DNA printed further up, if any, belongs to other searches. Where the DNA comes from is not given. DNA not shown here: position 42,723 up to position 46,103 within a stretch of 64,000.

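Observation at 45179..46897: Unassigned RHS payload domain tightly coupled to a pentapeptide-repeat (DNA-mimic type) candidate immunity protein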

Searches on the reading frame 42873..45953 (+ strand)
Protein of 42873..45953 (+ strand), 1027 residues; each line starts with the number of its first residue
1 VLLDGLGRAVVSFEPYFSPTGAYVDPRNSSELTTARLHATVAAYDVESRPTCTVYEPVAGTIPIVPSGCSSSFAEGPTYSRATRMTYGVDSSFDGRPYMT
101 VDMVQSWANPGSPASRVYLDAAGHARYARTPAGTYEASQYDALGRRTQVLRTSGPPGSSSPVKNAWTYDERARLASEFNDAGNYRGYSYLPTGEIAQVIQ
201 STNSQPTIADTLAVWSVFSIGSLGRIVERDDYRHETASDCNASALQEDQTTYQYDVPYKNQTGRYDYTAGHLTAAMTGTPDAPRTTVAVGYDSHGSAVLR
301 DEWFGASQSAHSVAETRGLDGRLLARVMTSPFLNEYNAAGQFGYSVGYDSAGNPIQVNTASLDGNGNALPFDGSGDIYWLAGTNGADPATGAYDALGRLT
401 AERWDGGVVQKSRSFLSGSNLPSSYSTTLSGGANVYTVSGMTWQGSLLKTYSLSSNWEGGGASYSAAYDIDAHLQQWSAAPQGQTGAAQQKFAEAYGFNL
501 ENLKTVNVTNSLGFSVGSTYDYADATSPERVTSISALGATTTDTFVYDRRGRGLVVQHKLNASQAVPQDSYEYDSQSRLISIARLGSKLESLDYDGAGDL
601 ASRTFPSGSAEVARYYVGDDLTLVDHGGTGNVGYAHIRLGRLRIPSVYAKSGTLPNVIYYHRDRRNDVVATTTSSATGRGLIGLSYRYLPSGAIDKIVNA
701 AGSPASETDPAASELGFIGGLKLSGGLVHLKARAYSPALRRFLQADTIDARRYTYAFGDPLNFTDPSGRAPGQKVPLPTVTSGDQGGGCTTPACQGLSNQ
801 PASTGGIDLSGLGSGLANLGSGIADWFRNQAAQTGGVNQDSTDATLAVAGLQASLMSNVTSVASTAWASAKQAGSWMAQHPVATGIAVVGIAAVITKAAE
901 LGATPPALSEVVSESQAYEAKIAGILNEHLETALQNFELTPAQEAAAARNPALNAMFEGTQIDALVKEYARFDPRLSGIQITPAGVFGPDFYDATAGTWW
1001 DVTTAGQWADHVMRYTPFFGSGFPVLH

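Call 5: search_protein_families(library=pfam, proteins=[window:42873-45953:+], max_evalue=0.1)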
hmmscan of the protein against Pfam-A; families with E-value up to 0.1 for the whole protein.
window:42873-45953:+ (1027 aa): 1 family
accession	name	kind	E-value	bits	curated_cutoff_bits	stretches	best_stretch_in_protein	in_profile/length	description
PF24315.1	DUF7489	-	0.039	14.2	27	1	401-427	3-29/65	Domain of unknown function (DUF7489)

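Call 6: search_protein_families(library=ncbifam, proteins=[window:42873-45953:+], max_evalue=0.1)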
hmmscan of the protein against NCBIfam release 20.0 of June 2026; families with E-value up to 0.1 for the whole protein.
window:42873-45953:+ (1027 aa): 2 families
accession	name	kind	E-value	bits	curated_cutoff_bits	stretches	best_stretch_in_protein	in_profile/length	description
TIGR03696.1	Rhs_assc_core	domain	2.3e-11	44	32.5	1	709-768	12-75/76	RHS repeat-associated core domain-containing protein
TIGR01643.1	YD_repeat_2x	repeat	0.0018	18.7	15.8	0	571-591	20-40/42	YD repeat-containing protein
